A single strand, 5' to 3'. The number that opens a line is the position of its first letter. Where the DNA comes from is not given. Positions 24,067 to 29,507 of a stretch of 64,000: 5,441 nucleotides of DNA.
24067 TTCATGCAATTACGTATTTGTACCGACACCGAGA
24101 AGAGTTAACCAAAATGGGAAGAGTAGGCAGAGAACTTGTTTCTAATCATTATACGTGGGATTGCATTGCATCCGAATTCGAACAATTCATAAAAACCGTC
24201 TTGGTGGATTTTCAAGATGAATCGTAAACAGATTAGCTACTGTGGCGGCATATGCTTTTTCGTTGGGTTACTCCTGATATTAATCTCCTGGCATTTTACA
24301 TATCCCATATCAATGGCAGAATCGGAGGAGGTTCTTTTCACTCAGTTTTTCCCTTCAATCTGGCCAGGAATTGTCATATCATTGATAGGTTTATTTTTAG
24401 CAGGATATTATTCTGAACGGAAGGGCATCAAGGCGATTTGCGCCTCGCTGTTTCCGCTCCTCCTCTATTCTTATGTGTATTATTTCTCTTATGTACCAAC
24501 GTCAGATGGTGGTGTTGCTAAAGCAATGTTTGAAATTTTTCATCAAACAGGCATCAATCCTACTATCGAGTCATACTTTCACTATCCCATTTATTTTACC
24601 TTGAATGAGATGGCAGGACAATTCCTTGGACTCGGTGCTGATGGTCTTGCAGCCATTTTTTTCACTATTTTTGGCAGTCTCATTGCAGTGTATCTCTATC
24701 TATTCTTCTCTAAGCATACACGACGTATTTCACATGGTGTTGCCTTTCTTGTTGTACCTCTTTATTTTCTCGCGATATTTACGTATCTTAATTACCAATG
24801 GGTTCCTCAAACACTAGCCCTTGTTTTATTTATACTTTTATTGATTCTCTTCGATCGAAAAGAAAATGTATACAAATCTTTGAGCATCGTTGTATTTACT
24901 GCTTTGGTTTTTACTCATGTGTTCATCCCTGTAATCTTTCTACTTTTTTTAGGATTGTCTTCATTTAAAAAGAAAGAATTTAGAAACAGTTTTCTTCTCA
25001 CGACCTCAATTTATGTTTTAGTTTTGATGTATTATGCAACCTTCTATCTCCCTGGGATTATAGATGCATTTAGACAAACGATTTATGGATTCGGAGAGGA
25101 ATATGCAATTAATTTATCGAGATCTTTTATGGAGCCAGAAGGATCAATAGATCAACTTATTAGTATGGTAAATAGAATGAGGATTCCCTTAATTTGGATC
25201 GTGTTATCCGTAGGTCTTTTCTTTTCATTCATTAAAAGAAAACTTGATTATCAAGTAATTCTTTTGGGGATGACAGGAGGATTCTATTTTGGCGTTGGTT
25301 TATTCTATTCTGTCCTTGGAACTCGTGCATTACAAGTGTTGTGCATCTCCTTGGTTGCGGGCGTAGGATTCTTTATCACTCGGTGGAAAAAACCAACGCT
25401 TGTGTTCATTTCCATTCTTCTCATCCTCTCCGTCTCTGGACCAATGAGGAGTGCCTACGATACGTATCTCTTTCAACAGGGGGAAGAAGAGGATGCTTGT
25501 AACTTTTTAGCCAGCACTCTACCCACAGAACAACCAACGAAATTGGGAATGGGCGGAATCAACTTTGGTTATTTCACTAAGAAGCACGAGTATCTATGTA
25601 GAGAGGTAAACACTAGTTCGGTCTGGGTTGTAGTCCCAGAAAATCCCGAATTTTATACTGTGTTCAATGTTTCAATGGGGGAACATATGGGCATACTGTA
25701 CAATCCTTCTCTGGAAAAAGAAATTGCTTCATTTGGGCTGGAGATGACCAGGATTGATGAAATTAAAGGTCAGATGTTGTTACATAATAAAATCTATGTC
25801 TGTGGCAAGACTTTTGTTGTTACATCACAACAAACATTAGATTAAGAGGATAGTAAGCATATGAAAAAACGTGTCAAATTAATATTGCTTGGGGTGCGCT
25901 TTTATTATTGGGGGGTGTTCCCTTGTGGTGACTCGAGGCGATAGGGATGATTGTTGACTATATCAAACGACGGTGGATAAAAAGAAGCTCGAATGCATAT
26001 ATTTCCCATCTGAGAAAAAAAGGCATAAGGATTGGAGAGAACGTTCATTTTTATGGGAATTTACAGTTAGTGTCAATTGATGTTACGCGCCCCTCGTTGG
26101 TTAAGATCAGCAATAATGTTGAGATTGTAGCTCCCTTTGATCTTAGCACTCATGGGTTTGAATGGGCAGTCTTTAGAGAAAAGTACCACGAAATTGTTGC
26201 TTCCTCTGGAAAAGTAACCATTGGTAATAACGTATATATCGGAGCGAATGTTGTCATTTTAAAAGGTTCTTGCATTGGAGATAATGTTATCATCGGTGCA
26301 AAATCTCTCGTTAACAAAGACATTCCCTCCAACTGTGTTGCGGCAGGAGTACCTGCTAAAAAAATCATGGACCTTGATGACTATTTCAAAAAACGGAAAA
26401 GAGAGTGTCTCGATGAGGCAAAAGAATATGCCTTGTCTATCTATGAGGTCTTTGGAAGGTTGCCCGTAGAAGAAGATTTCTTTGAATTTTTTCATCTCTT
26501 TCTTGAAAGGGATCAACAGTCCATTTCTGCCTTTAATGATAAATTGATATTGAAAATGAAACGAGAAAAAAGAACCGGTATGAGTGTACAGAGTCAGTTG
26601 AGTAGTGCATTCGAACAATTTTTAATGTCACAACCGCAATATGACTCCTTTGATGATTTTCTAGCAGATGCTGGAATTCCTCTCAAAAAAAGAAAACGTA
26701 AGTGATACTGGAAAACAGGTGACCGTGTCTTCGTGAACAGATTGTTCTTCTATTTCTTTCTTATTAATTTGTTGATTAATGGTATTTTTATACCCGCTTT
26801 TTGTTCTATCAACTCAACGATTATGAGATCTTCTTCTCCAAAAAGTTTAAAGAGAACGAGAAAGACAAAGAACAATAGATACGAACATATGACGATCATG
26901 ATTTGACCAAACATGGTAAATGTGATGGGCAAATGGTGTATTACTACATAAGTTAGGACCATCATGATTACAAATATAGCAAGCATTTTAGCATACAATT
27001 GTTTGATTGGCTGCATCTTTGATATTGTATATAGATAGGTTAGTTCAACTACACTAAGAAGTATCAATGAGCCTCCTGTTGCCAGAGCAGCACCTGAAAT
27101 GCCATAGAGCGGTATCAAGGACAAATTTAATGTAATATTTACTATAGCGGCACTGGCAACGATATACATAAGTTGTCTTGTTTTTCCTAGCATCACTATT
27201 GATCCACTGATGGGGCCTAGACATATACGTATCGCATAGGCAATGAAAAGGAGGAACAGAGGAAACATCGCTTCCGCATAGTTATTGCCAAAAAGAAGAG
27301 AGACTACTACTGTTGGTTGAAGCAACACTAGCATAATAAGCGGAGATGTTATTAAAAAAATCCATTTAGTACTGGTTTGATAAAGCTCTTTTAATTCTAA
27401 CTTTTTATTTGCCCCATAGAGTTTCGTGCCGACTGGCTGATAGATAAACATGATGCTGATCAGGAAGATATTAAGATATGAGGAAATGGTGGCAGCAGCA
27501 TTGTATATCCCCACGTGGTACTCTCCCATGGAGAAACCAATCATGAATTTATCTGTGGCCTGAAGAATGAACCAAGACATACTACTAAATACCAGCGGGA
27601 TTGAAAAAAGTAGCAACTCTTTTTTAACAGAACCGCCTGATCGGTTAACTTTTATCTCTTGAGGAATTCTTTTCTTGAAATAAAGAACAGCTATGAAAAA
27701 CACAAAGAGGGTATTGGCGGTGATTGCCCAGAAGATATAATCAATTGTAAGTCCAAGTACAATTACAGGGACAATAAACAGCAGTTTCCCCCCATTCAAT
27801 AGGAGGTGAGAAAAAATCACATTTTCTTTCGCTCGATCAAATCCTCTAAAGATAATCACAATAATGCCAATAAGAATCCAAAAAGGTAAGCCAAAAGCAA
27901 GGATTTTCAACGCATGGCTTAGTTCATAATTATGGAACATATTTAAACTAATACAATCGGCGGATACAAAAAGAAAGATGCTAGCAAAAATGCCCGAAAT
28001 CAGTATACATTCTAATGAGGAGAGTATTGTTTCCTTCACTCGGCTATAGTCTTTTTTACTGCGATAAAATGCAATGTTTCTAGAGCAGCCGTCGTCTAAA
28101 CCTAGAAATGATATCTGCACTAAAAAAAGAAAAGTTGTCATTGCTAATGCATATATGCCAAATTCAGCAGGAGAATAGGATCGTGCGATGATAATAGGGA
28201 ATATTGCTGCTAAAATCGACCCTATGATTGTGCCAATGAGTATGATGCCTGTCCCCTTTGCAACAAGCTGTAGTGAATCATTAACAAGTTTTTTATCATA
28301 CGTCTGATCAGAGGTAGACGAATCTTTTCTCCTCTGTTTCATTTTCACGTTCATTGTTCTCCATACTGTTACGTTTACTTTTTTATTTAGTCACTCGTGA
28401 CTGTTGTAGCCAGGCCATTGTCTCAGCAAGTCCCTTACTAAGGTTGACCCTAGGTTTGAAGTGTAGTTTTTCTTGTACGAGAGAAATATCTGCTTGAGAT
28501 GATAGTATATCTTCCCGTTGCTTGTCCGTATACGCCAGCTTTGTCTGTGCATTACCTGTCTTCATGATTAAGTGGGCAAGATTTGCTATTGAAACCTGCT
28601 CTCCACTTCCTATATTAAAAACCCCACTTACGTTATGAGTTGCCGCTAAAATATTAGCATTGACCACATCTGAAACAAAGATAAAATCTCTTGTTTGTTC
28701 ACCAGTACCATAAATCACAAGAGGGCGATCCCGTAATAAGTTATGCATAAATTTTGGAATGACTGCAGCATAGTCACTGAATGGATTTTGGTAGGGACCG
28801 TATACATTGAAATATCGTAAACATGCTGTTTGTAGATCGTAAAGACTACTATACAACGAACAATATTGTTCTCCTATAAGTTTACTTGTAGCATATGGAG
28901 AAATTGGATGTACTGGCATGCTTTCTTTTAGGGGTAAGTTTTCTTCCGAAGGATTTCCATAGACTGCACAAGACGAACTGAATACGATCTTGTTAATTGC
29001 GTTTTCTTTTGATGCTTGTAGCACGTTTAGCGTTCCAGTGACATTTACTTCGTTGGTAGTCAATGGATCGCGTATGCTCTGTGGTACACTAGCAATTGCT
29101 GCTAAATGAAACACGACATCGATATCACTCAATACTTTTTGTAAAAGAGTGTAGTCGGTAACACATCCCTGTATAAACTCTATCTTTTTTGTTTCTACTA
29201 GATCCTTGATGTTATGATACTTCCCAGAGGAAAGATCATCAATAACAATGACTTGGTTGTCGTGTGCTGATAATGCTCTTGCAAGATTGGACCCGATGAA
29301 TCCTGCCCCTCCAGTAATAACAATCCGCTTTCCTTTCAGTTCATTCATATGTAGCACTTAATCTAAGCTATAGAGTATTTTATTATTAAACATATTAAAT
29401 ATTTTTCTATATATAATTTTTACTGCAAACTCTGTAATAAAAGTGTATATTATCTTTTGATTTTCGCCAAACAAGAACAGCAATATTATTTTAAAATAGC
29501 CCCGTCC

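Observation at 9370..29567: Twenty-kilobase cell-envelope glycan island bracketed by tRNA-Glu and tRNA-Gln genes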

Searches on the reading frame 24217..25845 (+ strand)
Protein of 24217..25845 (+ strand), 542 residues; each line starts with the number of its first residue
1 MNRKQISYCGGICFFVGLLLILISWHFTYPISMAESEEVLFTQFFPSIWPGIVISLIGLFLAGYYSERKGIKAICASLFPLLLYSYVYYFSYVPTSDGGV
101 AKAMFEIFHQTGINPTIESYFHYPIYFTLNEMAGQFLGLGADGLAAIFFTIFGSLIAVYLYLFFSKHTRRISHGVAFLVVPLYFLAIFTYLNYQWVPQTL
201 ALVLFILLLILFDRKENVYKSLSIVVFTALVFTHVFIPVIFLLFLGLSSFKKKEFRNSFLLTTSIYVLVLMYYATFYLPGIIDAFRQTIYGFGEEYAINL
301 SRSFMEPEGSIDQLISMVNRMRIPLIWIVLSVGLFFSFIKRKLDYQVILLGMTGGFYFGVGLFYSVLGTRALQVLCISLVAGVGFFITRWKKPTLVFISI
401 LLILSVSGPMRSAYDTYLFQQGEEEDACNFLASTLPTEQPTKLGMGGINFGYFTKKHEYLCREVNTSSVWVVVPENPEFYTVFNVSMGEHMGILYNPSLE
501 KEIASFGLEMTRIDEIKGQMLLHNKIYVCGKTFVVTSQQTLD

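Call 5: search_protein_families(library=pfam, proteins=[window:24217-25845:+])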
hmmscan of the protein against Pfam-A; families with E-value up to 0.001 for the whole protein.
window:24217-25845:+ (542 aa): 0 families

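Call 9: search_protein_families(library=ncbifam, proteins=[window:24217-25845:+], max_evalue=0.01)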
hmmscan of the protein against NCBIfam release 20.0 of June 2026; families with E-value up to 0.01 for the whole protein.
window:24217-25845:+ (542 aa): 0 families

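Call 44: search_protein_families(library=pfam, proteins=[window:24217-25845:+], max_evalue=1)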
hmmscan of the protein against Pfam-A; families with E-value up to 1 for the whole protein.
window:24217-25845:+ (542 aa): 2 families
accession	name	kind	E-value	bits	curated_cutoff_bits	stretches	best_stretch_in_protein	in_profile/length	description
PF22571.1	LiaI-LiaF-TM_PspC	-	0.011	16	27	1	219-275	75-132/142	PspC transmembrane region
PF02790.20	COX2_TM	-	0.62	10.7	22.8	0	8-59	29-83/88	Cytochrome C oxidase subunit II, transmembrane domain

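Call 54: predict_structure(protein=window:24217-25845:+)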
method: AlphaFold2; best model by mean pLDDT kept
length: 542 residues; sequences in the alignment: 1
mean_pLDDT: 44.1   pTM: 0.25
mean pLDDT of the five models: 44.1, 42.9, 39.9, 38.1, 36.8
residues with pLDDT >= 90: 0; 70-90: 0; 50-70: 95; < 50: 447
segments of 3 or more residues with pLDDT < 50: 29-35, 37-46, 83-105, 107-109, 111-152, 164-167, 169-174, 176-178, 180-182, 184-203, 205-253, 256-309, 311-343, 345-352, 354-367, 369-378, 380-382, 384-391, 393-402, 404-470, 474-480, 486-491, 493-499, 505-542
pLDDT, mean of each block of 10 residues (from residue 1): 55 61 53 47 50 54 52 52 48 41 46 42 38 39 46 51 49 48 45 42 46 43 39 39 43 47 44 41 41 44 46 42 41 43 46 48 44 45 46 47 42 35 35 35 28 30 37 47 48 48 46 36 42 38 25
secondary structure, 60 per line:
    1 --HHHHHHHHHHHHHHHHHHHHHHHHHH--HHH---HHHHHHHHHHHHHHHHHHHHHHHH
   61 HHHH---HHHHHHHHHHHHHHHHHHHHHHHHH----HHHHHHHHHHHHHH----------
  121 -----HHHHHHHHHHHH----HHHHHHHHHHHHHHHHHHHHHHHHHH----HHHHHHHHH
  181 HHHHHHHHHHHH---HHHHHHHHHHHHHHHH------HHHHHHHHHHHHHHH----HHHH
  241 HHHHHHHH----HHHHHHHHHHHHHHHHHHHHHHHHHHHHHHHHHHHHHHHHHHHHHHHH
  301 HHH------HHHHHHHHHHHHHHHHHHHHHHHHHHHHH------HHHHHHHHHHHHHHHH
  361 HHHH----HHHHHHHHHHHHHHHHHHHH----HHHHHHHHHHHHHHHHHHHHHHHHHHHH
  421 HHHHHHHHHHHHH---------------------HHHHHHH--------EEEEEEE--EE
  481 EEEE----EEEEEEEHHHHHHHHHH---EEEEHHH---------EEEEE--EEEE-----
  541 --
elements in order: H3-28 H37-64 H68-92 H97-110 H126-137 H142-167 H172-192 H196-211 H218-232 H237-248 H253-303 H310-338 H345-364 H369-388 H393-433 H455-461 E470-476 E479-484 E489-495 H496-505 E509-512 E525-529 E532-535
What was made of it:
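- Tried and rejected: The single-sequence AF2 model was useless at pLDDT 44 (call 54).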

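Call 55: search_protein_representatives(protein=window:24217-25845:+)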
Query: 542 residues. Proteins with E-value up to 0.001 (for the whole library): 168; up to 1e-10: 112; up to 1e-30: 33. The best 150 are listed.
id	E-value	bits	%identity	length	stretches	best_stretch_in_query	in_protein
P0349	4.8e-226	768.3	65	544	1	2-535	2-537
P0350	4.3e-127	441.8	41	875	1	5-538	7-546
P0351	1.2e-121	423.8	40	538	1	3-535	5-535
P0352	1.4e-120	420.3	43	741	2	2-464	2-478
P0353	2.7e-120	419.3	42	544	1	7-536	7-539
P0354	2.5e-119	416.1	45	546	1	9-536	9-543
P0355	2.1e-116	406.5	40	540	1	1-537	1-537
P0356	4.7e-95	336.0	37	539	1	1-526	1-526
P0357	3.8e-92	326.4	44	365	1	173-535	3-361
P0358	2.4e-88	313.9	38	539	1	10-532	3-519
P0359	3.4e-82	293.6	49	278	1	264-536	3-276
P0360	4.6e-81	289.9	60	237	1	7-232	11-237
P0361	1.9e-73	264.7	43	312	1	225-537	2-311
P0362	1.8e-71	258.2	47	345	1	3-305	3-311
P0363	5.8e-69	249.9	44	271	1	268-537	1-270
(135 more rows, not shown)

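Call 57: search_solved_structures(query=A1, max_evalue=10, show_alignments=2)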
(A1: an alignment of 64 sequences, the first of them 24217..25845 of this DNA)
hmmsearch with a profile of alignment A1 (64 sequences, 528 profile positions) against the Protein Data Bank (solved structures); distinct sequences matched with E-value up to 10: 0.
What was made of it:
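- Tried and rejected: No match (call 57).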

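Call 58: search_protein_families(library=pfam, alignment_id=A1, max_evalue=0.01)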
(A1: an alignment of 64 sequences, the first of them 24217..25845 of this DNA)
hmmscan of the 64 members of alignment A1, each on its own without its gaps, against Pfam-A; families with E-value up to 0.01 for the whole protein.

A. member 1, window:24217-25845:+ (542 aa): 0 families

B. families by the number of members that match (of 64 scanned): 3 families
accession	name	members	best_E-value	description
PF14897.12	EpsG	4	0.00035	EpsG family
PF11992.13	TgpA_N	1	0.0037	TgpA N-terminal domain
PF09581.16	Spore_III_AF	1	0.0054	Stage III sporulation protein AF (Spore_III_AF)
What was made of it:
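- Tried and rejected: There is no Pfam hit and only 4 of 64 relatives give faint EpsG hits (calls 44, 58).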

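Call 71: predict_structure(alignment_id=A1)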
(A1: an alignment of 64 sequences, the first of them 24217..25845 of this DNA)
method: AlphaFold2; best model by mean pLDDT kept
length: 542 residues; sequences in the alignment: 64
mean_pLDDT: 93.5   pTM: 0.93
mean pLDDT of the five models: 93.5, 92.9, 92.1, 91.9, 91.0
residues with pLDDT >= 90: 452; 70-90: 83; 50-70: 4; < 50: 3
segments of 3 or more residues with pLDDT < 50: 540-542
pLDDT, mean of each block of 10 residues (from residue 1): 95 98 98 92 97 98 98 98 97 91 95 84 91 97 97 98 88 93 96 95 98 94 98 96 98 96 96 84 83 77 84 94 96 97 96 96 90 97 97 98 97 92 97 91 96 95 84 95 88 96 93 94 94 84 42
secondary structure, 60 per line:
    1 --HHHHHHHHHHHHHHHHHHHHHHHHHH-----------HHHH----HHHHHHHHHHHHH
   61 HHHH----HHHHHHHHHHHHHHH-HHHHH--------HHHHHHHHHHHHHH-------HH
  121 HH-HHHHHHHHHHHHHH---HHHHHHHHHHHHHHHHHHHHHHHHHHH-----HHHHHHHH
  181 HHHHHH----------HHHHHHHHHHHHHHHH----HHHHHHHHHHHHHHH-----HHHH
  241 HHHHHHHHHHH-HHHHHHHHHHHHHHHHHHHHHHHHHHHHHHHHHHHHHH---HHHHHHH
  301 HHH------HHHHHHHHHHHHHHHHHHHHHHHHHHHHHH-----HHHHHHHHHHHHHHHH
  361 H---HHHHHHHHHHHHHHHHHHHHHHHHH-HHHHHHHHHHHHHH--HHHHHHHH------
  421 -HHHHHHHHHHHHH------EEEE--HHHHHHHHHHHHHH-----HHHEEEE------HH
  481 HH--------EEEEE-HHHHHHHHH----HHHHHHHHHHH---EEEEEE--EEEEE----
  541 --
elements in order: H3-28 H40-43 H48-64 H69-83 H85-89 H98-111 H119-122 H124-137 H141-167 H173-186 H197-212 H217-231 H237-251 H253-290 H294-303 H310-339 H345-361 H365-389 H391-404 H407-414 H422-434 E441-444 H447-460 E469-472 H479-482 E491-495 H497-505 H510-520 E524-529 E532-536
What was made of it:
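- On GT-C superfamily glycosyltransferase (the 542-aa protein): AF2 gives pLDDT 93.5 and pTM 0.93 (call 71).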

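Call 73: fold_search(model_id=the predicted structure, library=pdb)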
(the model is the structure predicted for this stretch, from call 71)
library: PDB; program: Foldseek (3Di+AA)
matches with E <= 10: 349; with E <= 0.001: 20
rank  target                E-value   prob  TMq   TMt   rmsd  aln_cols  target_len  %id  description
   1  6gxc_A                8.1e-06  1.00  0.49  0.39  10.8       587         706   14  Bacterial oligosaccharyltransferase PglB in complex with an inhibitory peptide and a reactive lipid-linked oligosaccha (released 2018-11-14)
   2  8b6l_I                8.4e-06  1.00  0.46  0.37  15.1       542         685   10  Subtomogram average of the human Sec61-TRAP-OSTA-translocon (released 2022-12-07)
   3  3rce_A                2.2e-05  1.00  0.49  0.40  12.3       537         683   15  Bacterial oligosaccharyltransferase PglB (released 2011-06-15)
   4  5ogl_A                2.2e-05  1.00  0.48  0.38   8.4       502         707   14  Structure of bacterial oligosaccharyltransferase PglB in complex with an acceptor peptide and an lipid-linked oligosac (released 2017-10-25)
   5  8agc_A                3.3e-05  1.00  0.43  0.35  12.1       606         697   12  Structure of yeast oligosaccharylransferase complex with lipid-linked oligosaccharide and non-acceptor peptide bound (released 2022-12-07)
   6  8if8_C                4.1e-05  1.00  0.47  0.43  11.9       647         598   12  Arabinosyltransferase AftA (released 2023-05-31)
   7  8if8_B                4.3e-05  1.00  0.46  0.42  11.3       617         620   13  Arabinosyltransferase AftA (released 2023-05-31)
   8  6s7o_A                4.4e-05  1.00  0.47  0.40  11.7       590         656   11  Cryo-EM structure of human oligosaccharyltransferase complex OST-A (released 2019-12-18)
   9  8agb_A                4.6e-05  1.00  0.43  0.38  13.6       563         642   13  Structure of yeast oligosaccharylransferase complex with lipid-linked oligosaccharide bound (released 2022-12-07)
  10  6ezn_F                5.5e-05  1.00  0.42  0.36  12.9       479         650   12  Cryo-EM structure of the yeast oligosaccharyltransferase (OST) complex (released 2018-01-17)
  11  8age_A                1.1e-04  1.00  0.42  0.37  12.1       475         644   14  Structure of yeast oligosaccharylransferase complex with acceptor peptide bound (released 2022-12-07)
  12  6ftg_5                1.3e-04  1.00  0.46  0.40  13.0       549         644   10  Subtomogram average of OST-containing ribosome-translocon complexes from canine rough microsomal membranes (released 2018-03-21)
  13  7oci_F                1.4e-04  1.00  0.46  0.40  12.6       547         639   13  Cryo-EM structure of yeast Ost6p containing oligosaccharyltransferase complex (released 2022-02-16)
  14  8pn9_A                2.3e-04  1.00  0.45  0.38  12.0       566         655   11  Structure of human oligosaccharyltransferase OST-A complex bound to NGI-1 (released 2024-05-08)
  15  5f15                  2.6e-04  1.00  0.45  0.45   9.8       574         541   12  Crystal Structure of ArnT from Cupriavidus metallidurans bound to Undecaprenyl phosphate (released 2016-02-17)
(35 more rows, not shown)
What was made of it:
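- On GT-C superfamily glycosyltransferase (the 542-aa protein): The top 25 Foldseek PDB hits are all GT-C enzymes (PglB, STT3, AftA, ArnT, AglB, DPY19), with E down to 8e-6 and TM 0.42-0.49 (call 73).
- Closest known: Three-component polyprenyl-phosphate sugar decoration systems: ArnC/ArnD/ArnE-F/ArnT. Same: A GT-C-fold transferase that matches ArnT and PglB structurally (call 73).
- The AF2 model of the 542-aa protein has pLDDT 93.5, and its top 25 Foldseek hits are all GT-C enzymes (calls 71, 73).
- Tried and rejected: The alignment-based model is GT-C (calls 71, 73).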

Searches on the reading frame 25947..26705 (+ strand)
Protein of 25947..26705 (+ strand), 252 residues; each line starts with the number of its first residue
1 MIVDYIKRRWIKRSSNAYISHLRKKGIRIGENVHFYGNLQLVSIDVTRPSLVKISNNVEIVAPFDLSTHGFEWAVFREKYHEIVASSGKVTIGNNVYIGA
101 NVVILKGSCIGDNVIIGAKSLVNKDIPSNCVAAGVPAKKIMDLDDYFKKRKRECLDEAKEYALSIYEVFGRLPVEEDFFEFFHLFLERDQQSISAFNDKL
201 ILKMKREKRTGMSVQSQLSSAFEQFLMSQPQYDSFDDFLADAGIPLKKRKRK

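Call 5: search_protein_families(library=pfam, proteins=[window:25947-26705:+])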
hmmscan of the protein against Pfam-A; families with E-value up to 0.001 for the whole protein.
window:25947-26705:+ (252 aa): 2 families
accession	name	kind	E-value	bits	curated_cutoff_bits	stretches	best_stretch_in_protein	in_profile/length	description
PF00132.30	Hexapep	-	7.2e-10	38.6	27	1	90-123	2-35/36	Bacterial transferase hexapeptide (six repeats)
PF14602.12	Hexapep_2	-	0.00049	20.2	27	0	90-118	2-28/34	Hexapeptide repeat of succinyl-transferase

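Call 9: search_protein_families(library=ncbifam, proteins=[window:25947-26705:+], max_evalue=0.01)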
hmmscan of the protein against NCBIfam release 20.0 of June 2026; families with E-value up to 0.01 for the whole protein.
window:25947-26705:+ (252 aa): 45 families (the best 25 are shown)
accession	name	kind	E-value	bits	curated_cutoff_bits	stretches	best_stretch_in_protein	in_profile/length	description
NF007076.0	PRK09527.1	equivalog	5.6e-23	81.4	347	1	24-148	73-190/203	galactoside O-acetyltransferase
NF007240.0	PRK09677.1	equivalog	3e-17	62.7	243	1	85-143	126-184/192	putative lipopolysaccharide biosynthesis O-acetyl transferase WbbJ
NF007499.0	PRK10092.1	equivalog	3e-15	56.5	314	1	14-141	57-181/183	maltose O-acetyltransferase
NF058585.1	HptprglPActTf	PfamEq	4e-15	55.8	300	1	41-150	67-167/172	heptaprenylglyceryl phosphate O-acetyltransferase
TIGR03532.1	DapD_Ac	equivalog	2.2e-14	53.6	231.75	1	85-157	156-227/231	2,3,4,5-tetrahydropyridine-2,6-dicarboxylate N-acetyltransferase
NF000311.1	Vat_ABCDEFH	equivalog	1.2e-13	51.2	300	1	63-155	87-173/201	Vat family streptogramin A O-acetyltransferase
TIGR03570.1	NeuD_NnaD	subfamily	7.3e-13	48.6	160.8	1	85-138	149-202/202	NeuD/PglB/VioB family sugar acetyltransferase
NF002060.0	PRK00892.1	subfamily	1.9e-12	47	207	2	87-142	261-317/345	UDP-3-O-(3-hydroxymyristoyl)glucosamine N-acyltransferase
TIGR01853.1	lipid_A_lpxD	equivalog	3.1e-12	46.1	242.5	2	87-140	252-305/325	UDP-3-O-(3-hydroxymyristoyl)glucosamine N-acyltransferase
NF000111.1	stregram_VatD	exception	2.2e-11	43.9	400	1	62-142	89-166/209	streptogramin A O-acetyltransferase Vat(D)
NF000504.1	stregram_VatH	exception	2.8e-11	43.7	475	1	62-141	93-169/216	streptogramin A O-acetyltransferase Vat(H)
NF041874.1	EPS_EpsC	equivalog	4.1e-11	42.9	150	1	90-141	114-165/168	serine O-acetyltransferase EpsC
NF033468.1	stregram_VatI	exception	1.4e-10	41.3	415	1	63-141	89-164/208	streptogramin A O-acetyltransferase Vat(I)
TIGR03308.1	phn_thr-fam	hypoth_equivalog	2.4e-10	40.6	201.65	1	86-141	105-160/204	phosphonate metabolim protein, transferase hexapeptide repeat family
NF000490.1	chloram_CatB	equivalog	6.2e-10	38.7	350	1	83-141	104-162/210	type B chloramphenicol O-acetyltransferase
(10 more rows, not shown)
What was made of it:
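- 25947..26705 (+): Hexapeptide-repeat (LbH) sugar O-acetyltransferase. calls 5, 9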

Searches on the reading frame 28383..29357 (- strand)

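Call 5: search_protein_families(library=pfam, proteins=[window:28383-29357:-])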
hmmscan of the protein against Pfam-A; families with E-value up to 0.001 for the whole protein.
window:28383-29357:- (324 aa): 12 families
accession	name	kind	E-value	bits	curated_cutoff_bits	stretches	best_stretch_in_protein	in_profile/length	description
PF01370.27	Epimerase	-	1.4e-66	224.8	20.9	1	12-250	1-240/240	NAD dependent epimerase/dehydratase family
PF16363.11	GDP_Man_Dehyd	-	5e-58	197.6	27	1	14-312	2-331/332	GDP-mannose 4,6 dehydratase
PF01073.25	3Beta_HSD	-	3.1e-31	108.9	22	1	13-240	1-230/280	3-beta hydroxysteroid dehydrogenase/isomerase family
PF02719.21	Polysacc_synt_2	-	7.5e-23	81.6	20.2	2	12-129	1-128/293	Polysaccharide biosynthesis protein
PF04321.23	RmlD_sub_bind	-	2.3e-14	53.6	27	1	11-272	2-235/287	RmlD substrate binding domain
PF07993.18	NAD_binding_4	-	1.2e-10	41.5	20.1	1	14-198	1-220/258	Male sterility protein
PF13460.12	NAD_binding_10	-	5.7e-08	33.3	27.2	1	16-145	1-114/184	NAD(P)H-binding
PF05368.20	NmrA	-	4.8e-07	30.1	27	1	10-129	3-107/298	NmrA-like family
PF00106.31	adh_short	-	4.9e-06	26.6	26.6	1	10-117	1-120/195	short chain dehydrogenase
PF00056.29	Ldh_1_N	-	3.3e-05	24.4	27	1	11-124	2-113/141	lactate/malate dehydrogenase, NAD binding domain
PF08659.16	KR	-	0.00012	22.5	22.6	1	13-138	4-146/180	KR domain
PF03435.24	Sacchrp_dh_NADP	-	0.00052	20.8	25.1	1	14-87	3-77/129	Saccharopine dehydrogenase NADP binding domain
